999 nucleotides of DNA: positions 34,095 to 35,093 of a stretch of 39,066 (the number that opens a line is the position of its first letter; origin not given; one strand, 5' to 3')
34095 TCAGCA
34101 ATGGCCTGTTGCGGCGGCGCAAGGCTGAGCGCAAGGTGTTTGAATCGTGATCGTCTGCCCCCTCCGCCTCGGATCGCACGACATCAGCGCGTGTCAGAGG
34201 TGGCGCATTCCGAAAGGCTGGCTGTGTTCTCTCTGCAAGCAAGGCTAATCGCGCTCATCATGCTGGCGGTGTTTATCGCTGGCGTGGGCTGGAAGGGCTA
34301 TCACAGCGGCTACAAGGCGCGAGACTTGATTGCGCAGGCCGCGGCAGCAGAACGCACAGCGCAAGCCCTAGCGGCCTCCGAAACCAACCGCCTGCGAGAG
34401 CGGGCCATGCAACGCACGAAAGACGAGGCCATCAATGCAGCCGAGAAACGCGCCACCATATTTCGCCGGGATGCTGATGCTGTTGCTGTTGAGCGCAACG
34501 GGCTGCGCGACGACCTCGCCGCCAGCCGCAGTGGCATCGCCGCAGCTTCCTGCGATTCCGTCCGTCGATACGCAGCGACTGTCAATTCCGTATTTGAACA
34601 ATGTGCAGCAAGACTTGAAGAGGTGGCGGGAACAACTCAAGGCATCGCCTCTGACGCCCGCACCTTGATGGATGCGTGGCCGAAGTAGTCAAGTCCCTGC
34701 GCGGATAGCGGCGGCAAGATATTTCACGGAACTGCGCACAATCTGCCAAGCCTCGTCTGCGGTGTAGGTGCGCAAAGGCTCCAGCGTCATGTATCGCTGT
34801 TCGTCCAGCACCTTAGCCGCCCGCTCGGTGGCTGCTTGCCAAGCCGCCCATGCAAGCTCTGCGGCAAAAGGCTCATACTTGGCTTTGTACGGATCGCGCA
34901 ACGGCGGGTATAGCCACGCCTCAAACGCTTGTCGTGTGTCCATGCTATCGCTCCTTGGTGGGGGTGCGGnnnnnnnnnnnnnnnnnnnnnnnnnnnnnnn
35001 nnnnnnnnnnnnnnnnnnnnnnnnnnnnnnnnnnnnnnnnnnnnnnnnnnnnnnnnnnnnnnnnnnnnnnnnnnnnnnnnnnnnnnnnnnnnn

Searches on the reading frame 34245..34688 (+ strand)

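Call 97: search_protein_families(library=phrogs, proteins=[window:34245-34688:+], max_evalue=0.001)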
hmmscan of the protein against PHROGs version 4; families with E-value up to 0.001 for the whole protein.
window:34245-34688:+ (147 aa): 3 families
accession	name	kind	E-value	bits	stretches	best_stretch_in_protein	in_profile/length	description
phrog_5777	-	unknown function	4.4e-20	73.7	1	10-146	27-163/169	-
phrog_312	-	lysis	1.7e-08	35.6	1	3-129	14-149/173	Rz-like spanin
phrog_1152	-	lysis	0.00078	20.4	0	2-61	14-82/127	Rz-like spanin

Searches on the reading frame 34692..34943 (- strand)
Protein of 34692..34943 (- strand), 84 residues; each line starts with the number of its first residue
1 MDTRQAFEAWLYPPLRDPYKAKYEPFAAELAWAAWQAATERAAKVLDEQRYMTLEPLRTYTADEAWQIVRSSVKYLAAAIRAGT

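Call 5: search_protein_families(library=pfam, proteins=[window:34692-34943:-], max_evalue=1)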
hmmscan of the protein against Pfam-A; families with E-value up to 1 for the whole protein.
window:34692-34943:- (84 aa): 0 families

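Call 6: search_protein_families(library=phrogs, proteins=[window:34692-34943:-], max_evalue=1)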
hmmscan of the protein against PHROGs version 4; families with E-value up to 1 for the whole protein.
window:34692-34943:- (84 aa): 2 families
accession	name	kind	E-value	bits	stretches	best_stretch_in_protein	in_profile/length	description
phrog_343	-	unknown function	0.017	16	1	2-41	38-84/135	-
phrog_24875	-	unknown function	0.14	13.2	0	37-67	8-38/85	-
